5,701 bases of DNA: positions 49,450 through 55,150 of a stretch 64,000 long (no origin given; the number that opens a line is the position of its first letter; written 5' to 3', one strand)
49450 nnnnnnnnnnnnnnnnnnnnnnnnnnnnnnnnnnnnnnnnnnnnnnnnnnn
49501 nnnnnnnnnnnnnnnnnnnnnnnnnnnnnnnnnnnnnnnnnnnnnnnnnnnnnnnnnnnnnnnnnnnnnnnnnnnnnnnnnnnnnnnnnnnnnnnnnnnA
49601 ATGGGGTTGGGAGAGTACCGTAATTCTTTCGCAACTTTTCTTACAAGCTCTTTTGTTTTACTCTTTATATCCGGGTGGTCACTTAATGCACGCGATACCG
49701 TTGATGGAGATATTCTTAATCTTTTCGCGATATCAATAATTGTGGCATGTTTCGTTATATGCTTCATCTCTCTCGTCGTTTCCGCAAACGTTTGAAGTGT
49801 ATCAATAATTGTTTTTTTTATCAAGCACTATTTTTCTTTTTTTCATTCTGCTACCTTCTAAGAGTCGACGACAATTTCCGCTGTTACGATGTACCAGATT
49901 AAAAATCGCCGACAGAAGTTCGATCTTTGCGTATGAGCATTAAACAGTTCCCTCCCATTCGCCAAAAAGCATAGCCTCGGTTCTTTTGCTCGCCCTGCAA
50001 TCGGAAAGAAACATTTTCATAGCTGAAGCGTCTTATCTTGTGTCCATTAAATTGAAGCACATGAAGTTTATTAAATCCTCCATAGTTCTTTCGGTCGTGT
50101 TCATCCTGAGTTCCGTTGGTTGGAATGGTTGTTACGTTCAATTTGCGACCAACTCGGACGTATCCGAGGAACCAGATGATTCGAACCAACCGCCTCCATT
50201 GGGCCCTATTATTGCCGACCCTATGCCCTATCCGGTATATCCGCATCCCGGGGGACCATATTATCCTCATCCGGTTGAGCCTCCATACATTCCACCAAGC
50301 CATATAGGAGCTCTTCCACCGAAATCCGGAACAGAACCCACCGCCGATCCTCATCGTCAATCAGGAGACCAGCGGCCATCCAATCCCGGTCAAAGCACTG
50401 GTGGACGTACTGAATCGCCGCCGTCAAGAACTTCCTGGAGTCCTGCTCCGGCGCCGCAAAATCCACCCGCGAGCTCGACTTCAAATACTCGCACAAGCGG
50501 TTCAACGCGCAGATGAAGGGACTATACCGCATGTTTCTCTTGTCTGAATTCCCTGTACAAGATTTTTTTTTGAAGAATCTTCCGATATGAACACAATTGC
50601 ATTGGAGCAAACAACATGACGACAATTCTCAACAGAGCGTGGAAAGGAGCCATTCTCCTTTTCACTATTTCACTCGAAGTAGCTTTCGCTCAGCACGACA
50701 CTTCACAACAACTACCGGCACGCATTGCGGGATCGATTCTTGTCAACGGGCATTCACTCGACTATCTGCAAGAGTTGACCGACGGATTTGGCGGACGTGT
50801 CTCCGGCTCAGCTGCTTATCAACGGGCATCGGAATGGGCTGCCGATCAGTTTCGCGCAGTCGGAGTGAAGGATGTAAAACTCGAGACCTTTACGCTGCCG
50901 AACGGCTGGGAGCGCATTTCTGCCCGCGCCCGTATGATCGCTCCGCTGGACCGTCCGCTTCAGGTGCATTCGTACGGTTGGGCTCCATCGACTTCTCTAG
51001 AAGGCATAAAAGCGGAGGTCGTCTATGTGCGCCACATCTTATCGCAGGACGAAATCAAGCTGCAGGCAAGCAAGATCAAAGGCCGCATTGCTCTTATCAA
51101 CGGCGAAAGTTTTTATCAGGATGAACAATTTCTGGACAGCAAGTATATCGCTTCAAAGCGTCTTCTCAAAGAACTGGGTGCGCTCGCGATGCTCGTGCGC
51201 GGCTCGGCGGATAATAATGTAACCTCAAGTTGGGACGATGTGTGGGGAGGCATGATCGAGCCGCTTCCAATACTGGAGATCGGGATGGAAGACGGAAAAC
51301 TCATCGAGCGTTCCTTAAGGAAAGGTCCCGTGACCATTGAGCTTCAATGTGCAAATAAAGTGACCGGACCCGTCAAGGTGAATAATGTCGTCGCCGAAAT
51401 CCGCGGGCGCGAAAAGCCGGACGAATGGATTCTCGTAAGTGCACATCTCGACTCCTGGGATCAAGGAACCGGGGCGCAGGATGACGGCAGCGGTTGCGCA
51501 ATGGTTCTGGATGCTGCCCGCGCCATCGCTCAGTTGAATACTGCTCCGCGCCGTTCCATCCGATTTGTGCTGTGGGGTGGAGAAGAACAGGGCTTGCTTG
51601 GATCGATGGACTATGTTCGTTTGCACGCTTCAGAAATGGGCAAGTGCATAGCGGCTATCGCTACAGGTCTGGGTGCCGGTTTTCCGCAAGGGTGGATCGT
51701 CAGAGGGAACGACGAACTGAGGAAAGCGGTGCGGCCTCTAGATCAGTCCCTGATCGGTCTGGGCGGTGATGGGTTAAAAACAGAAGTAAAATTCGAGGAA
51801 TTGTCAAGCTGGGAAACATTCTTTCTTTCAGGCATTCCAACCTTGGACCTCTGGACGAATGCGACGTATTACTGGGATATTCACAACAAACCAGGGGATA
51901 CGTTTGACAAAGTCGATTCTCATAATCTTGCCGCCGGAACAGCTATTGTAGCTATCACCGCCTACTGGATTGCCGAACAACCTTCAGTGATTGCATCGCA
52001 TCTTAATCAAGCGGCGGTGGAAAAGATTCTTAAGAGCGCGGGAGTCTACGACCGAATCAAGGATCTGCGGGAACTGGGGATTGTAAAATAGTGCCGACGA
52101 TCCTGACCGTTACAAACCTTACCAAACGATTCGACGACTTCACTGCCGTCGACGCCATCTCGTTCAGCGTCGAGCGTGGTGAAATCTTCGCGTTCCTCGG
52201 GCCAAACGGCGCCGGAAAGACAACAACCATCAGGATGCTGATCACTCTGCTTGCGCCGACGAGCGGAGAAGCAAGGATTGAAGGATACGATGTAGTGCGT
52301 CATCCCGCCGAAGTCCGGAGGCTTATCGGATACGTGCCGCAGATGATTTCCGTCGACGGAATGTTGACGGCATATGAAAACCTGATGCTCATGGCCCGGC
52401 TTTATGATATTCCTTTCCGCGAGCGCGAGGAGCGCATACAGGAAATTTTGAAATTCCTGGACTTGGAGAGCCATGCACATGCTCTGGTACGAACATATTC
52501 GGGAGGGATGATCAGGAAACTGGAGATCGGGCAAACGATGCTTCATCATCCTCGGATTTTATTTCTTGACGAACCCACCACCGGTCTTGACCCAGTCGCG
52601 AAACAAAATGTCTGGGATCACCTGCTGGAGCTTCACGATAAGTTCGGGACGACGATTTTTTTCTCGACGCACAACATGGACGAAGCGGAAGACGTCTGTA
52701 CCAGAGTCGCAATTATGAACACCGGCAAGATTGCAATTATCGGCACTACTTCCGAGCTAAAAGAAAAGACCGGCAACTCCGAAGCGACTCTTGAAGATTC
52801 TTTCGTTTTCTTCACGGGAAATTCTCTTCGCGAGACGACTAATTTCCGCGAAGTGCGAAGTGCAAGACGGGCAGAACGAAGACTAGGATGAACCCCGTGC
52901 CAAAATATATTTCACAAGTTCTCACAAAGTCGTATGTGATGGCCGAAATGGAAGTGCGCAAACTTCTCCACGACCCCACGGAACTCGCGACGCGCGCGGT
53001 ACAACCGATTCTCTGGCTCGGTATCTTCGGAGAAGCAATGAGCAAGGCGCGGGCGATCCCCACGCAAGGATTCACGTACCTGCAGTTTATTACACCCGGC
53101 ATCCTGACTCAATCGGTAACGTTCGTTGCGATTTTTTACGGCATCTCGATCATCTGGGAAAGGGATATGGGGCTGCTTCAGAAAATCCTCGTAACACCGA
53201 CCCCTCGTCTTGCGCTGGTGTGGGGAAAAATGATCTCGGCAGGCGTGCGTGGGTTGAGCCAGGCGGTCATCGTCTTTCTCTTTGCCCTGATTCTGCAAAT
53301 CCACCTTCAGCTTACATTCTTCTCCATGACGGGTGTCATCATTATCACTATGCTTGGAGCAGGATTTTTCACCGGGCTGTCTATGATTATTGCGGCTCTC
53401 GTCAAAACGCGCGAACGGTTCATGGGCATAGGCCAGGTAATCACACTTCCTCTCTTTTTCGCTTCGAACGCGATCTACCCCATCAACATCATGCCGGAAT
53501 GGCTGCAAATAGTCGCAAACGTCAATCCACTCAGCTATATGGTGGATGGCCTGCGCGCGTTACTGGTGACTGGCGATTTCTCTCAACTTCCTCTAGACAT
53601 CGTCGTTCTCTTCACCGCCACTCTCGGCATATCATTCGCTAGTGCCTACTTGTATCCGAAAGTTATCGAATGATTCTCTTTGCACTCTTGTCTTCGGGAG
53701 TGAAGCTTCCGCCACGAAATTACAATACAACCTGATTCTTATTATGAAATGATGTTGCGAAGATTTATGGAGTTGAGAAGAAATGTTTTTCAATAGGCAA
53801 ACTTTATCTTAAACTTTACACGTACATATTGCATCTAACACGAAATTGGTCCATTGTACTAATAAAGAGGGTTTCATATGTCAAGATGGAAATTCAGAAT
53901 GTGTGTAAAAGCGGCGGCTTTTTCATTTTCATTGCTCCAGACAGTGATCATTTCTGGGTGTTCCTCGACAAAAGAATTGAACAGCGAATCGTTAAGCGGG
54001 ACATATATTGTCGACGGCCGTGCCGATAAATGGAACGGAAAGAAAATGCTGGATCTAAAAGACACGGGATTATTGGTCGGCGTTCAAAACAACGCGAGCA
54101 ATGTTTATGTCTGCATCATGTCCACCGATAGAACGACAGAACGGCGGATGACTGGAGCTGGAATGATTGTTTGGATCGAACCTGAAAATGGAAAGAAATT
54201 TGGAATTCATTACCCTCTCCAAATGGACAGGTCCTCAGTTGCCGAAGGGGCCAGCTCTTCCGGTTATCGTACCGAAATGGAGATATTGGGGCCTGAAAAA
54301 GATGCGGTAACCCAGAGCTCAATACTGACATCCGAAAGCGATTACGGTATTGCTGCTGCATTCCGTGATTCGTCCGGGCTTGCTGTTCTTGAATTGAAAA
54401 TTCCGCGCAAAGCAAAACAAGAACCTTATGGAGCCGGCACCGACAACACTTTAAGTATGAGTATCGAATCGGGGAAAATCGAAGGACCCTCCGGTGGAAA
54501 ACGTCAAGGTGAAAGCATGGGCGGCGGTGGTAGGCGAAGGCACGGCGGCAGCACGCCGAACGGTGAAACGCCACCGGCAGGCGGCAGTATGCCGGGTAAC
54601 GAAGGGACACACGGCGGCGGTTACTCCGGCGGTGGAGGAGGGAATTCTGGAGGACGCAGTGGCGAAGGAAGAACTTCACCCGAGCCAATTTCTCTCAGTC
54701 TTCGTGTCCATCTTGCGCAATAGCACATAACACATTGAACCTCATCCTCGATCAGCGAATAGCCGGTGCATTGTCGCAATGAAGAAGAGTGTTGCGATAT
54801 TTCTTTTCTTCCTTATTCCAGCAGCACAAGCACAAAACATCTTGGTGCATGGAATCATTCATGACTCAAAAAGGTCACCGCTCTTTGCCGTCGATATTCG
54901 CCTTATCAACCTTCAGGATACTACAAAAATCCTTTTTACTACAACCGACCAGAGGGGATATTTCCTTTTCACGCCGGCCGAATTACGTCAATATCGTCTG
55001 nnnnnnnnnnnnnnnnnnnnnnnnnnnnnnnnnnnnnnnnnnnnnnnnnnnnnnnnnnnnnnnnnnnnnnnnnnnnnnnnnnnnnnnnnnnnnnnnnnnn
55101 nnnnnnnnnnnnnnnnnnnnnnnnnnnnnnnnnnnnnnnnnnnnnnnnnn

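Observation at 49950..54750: GC-rich plus-strand segment of about 4.8 kb (M28 peptidase + ABC-2 exporter + Pro-rich and Gly/Arg-rich secreted proteins)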

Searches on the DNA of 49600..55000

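Call 68: search_rna_families(source=window, start=49600, end=55000, threshold=evalue, max_evalue=1)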
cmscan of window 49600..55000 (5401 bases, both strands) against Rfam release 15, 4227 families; matches with E-value up to 1: 0.
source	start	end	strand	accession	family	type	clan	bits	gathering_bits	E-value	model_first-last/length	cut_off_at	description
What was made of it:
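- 49825..50060 (.): Divergent intergenic region. It contains the left synteny breakpoint at 49990-49997. No Rfam match (call 68).
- Tried and rejected: The Rfam scan of 49600-55000 at E up to 1 found nothing (call 68).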

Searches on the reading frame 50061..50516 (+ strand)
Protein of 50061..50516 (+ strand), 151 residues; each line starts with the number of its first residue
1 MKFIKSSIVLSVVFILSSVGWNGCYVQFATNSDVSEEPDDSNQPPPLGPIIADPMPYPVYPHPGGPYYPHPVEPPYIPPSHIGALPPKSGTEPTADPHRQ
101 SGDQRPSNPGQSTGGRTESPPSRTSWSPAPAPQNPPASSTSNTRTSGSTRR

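Call 6: search_protein_families(library=pfam, proteins=[window:50061-50516:+])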
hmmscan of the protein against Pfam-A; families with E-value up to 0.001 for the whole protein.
window:50061-50516:+ (151 aa): 0 families

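Call 7: search_protein_families(library=ncbifam, proteins=[window:50061-50516:+])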
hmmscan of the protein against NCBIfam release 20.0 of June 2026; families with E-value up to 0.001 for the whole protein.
window:50061-50516:+ (151 aa): 0 families

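Call 44: search_protein_families(library=pfam, proteins=[window:50061-50513:+], max_evalue=1)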
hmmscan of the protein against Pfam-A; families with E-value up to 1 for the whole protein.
window:50061-50513:+ (151 aa): 1 family
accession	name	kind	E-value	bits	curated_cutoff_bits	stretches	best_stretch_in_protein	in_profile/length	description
PF16225.10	DUF4884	-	0.012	15.8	30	1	21-42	25-46/49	Domain of unknown function (DUF4884)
